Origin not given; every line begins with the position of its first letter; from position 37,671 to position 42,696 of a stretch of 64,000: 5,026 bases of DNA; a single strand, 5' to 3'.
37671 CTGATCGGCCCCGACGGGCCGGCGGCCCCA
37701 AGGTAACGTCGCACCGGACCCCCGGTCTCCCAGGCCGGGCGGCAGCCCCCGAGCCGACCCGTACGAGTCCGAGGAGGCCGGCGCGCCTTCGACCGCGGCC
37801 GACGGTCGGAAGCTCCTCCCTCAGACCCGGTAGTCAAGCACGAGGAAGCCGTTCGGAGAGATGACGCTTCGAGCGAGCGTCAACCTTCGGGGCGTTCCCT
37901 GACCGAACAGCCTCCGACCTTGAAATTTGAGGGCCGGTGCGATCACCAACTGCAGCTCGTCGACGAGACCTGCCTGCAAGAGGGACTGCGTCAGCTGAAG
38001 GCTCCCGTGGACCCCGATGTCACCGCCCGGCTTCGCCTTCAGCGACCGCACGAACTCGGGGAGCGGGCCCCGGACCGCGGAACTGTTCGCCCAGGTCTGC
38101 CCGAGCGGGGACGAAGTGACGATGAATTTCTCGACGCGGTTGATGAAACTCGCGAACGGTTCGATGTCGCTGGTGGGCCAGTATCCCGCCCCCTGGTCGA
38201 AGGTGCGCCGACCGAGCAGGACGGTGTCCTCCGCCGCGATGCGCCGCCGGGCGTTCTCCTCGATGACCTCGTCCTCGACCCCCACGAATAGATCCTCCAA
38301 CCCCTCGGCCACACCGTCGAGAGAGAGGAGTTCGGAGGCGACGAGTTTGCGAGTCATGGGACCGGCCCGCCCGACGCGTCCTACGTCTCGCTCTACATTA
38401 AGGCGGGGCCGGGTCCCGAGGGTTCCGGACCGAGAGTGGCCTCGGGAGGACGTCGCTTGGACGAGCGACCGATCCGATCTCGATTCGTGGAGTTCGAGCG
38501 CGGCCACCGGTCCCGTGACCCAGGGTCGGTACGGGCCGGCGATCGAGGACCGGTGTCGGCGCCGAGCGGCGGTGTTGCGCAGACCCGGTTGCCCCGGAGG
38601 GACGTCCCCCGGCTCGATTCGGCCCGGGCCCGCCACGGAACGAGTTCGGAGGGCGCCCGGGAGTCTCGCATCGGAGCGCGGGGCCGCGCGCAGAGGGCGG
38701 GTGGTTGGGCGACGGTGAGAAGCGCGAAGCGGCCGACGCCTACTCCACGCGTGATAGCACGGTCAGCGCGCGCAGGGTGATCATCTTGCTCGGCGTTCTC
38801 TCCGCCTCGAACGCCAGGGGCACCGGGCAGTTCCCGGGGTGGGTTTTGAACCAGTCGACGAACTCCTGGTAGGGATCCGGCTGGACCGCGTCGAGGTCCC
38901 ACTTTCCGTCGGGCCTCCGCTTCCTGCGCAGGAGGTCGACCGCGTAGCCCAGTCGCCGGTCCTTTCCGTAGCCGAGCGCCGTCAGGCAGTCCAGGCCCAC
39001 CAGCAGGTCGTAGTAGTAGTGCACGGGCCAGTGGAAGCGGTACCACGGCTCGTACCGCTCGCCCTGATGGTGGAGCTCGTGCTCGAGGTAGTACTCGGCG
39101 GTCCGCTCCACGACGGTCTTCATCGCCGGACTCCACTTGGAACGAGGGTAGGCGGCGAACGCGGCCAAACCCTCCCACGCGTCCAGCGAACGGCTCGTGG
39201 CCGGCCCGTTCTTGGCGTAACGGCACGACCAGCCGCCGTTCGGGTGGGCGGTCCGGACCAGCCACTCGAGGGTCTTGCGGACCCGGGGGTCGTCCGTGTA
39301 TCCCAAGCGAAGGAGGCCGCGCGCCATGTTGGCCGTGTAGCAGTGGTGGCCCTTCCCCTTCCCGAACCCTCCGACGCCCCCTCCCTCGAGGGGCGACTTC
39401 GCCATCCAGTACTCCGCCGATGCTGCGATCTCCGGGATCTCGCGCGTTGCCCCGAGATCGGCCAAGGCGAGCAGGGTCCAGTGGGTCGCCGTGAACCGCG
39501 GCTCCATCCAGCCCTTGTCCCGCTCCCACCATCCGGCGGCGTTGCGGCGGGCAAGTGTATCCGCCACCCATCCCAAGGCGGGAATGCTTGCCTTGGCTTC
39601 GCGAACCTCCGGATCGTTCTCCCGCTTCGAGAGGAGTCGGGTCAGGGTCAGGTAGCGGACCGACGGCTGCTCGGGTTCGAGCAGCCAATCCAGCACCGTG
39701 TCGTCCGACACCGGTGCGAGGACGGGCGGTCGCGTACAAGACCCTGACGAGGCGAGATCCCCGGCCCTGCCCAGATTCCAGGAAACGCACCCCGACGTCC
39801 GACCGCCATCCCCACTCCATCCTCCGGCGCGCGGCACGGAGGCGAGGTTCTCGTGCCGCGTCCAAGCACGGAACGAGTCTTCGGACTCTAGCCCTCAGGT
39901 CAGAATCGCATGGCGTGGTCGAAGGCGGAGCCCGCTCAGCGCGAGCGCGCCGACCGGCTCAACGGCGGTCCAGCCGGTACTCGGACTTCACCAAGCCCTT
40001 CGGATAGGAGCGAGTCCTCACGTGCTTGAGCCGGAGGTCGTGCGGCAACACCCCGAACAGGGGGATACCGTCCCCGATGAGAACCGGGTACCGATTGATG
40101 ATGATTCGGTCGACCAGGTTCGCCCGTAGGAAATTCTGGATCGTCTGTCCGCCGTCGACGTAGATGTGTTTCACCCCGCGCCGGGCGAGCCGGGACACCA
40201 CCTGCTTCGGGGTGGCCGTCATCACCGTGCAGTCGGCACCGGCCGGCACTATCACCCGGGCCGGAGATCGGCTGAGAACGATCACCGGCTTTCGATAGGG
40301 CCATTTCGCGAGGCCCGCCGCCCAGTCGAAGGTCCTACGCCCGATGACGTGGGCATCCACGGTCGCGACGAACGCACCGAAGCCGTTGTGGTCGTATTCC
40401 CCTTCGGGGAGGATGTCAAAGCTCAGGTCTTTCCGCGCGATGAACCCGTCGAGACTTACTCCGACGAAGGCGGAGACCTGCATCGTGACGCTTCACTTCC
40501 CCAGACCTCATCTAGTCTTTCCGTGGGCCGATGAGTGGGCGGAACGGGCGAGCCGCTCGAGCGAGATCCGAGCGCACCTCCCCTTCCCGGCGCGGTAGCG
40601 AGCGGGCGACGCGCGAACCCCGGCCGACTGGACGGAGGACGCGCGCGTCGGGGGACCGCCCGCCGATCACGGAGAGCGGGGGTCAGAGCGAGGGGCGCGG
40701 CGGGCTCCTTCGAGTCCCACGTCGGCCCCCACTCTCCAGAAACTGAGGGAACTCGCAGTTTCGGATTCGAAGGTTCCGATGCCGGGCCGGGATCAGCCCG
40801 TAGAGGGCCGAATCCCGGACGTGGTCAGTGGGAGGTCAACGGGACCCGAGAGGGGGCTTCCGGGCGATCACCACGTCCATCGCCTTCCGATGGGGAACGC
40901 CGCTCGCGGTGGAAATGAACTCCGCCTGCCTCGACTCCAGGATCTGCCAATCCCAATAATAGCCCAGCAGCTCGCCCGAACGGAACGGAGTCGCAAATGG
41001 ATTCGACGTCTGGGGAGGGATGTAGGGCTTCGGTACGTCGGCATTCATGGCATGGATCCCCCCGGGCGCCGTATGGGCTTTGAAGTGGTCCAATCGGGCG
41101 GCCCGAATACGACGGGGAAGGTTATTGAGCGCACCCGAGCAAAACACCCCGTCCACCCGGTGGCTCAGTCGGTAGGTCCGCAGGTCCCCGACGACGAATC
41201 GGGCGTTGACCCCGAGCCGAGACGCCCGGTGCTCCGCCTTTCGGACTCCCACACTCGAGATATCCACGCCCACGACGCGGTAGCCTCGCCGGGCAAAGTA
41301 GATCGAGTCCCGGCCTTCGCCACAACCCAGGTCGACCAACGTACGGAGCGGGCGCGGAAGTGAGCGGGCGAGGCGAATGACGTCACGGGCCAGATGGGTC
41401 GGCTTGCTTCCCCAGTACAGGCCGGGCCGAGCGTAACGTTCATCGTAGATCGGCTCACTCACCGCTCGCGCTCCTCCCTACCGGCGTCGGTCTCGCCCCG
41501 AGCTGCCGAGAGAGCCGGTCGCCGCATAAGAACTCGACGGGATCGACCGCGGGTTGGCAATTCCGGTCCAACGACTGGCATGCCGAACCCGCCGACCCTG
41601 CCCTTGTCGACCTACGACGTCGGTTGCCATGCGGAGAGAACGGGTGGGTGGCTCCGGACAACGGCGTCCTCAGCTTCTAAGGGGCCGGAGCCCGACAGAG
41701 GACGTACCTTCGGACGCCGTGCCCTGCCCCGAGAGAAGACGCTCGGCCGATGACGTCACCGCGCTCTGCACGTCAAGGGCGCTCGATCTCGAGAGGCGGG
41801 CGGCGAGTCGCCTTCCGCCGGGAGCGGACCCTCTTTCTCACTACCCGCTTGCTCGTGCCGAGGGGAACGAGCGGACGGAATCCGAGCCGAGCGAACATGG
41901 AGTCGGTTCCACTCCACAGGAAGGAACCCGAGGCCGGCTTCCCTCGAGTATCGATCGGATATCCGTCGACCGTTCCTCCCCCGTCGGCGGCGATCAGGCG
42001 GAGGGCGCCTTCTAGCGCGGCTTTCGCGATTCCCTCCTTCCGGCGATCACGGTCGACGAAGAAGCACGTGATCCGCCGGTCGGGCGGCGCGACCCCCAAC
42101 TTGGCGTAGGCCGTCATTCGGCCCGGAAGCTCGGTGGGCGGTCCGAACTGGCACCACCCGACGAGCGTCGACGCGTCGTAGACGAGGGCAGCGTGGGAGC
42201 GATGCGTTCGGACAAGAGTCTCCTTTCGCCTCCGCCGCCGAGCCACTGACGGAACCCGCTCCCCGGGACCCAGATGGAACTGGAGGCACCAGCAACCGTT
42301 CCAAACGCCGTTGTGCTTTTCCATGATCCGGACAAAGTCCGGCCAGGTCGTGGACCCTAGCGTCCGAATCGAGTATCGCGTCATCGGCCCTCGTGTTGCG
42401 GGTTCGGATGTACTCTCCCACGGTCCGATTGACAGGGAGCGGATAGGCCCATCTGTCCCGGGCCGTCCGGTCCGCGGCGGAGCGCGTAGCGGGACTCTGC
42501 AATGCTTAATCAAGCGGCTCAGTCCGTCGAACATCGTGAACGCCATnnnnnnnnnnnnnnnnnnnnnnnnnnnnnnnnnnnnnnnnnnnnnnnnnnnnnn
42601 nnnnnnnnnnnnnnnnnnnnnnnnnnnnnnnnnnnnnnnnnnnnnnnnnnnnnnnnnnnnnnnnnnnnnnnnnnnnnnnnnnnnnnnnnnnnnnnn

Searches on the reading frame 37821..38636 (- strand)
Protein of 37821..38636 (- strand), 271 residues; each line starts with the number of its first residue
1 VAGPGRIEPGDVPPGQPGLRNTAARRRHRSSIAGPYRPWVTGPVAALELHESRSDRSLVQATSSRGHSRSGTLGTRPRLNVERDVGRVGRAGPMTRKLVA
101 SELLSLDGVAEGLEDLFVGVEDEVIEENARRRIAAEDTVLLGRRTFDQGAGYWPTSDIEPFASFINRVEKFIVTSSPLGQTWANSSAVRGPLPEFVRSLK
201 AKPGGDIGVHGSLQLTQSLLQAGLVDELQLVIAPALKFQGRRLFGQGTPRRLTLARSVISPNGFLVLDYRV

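Call 74: search_protein_families(library=pfam, proteins=[window:37821-38636:-], max_evalue=0.01)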
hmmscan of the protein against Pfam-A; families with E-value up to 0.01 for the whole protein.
window:37821-38636:- (271 aa): 1 family
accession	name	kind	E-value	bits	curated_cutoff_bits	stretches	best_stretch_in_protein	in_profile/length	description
PF01872.23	RibD_C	-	3.9e-14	53.4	24.1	1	98-263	3-194/197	RibD C-terminal domain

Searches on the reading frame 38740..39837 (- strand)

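Call 74: search_protein_families(library=pfam, proteins=[window:38740-39837:-], max_evalue=0.01)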
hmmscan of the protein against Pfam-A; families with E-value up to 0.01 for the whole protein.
window:38740-39837:- (365 aa): 1 family
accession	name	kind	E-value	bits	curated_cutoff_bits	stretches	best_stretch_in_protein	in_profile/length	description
PF13243.12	SQHop_cyclase_C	-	2.5e-05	23.9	26.1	0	121-204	145-227/319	Squalene-hopene cyclase C-terminal domain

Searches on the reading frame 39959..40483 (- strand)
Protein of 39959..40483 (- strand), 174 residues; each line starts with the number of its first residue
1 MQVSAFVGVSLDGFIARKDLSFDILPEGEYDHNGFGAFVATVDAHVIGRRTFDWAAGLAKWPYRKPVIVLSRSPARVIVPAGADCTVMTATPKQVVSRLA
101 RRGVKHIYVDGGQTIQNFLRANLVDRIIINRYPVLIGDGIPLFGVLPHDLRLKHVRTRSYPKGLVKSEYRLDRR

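Call 74: search_protein_families(library=pfam, proteins=[window:39959-40483:-], max_evalue=0.01)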
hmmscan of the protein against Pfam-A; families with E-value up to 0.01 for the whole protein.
window:39959-40483:- (174 aa): 1 family
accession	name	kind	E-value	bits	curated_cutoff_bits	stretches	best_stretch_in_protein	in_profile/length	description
PF01872.23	RibD_C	-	7.6e-18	65.5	24.1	1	4-165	4-196/197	RibD C-terminal domain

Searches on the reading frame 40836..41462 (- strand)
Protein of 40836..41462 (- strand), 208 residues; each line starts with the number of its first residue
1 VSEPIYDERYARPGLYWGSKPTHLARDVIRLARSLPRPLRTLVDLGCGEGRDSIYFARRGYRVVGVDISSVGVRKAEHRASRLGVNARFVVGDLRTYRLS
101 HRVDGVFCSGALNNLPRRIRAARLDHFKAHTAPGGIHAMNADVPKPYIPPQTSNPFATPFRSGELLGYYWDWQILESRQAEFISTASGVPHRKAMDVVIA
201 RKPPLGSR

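Call 74: search_protein_families(library=pfam, proteins=[window:40836-41462:-], max_evalue=0.01)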
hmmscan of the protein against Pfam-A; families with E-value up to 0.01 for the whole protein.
window:40836-41462:- (208 aa): 13 families
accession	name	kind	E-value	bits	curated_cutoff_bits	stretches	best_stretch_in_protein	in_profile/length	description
PF13649.12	Methyltransf_25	-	6e-18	65.8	27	1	43-135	2-97/97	Methyltransferase domain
PF03848.20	TehB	-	7.5e-14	52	20.4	1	37-176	30-167/193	Tellurite resistance protein TehB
PF08241.18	Methyltransf_11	-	1.4e-12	48.5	21.2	1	43-136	1-92/95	Methyltransferase domain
PF13847.12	Methyltransf_31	-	2.2e-12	47.3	27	1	41-119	6-91/145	Methyltransferase domain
PF08242.18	Methyltransf_12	-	7.2e-11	43.1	30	1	43-136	1-97/98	Methyltransferase domain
PF13489.12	Methyltransf_23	-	1.6e-09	38.1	27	1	21-136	6-113/164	Methyltransferase domain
PF05724.17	TPMT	-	9.4e-08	32.4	26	1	34-122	34-136/218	Thiopurine S-methyltransferase (TPMT)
PF13679.12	Methyltransf_32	-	0.0004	20.8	27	1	37-95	24-88/143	Methyltransferase domain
PF05175.20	MTS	-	0.00067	19.8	23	1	32-107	24-103/170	Methyltransferase small domain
PF09445.16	Methyltransf_15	-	0.0009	19.3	22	1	40-96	2-60/165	RNA cap guanine-N2 methyltransferase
PF06325.19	PrmA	-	0.0011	19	22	1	36-108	159-232/296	Ribosomal protein L11 methyltransferase (PrmA)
PF02353.26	CMAS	-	0.0013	18.6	27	1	40-121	64-146/273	Mycolic acid cyclopropane synthetase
PF03291.22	mRNA_G-N7_MeTrfase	-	0.0058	16.2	26.6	1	41-80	64-104/315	mRNA (guanine-N(7))-methyltransferase domain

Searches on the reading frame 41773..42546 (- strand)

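Call 74: search_protein_families(library=pfam, proteins=[window:41773-42546:-], max_evalue=0.01)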
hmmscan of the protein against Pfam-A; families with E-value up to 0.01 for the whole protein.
window:41773-42546:- (257 aa): 1 family
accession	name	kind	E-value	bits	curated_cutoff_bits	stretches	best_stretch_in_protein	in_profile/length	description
PF00583.31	Acetyltransf_1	-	0.00022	21.9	20.7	1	110-188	27-91/116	Acetyltransferase (GNAT) family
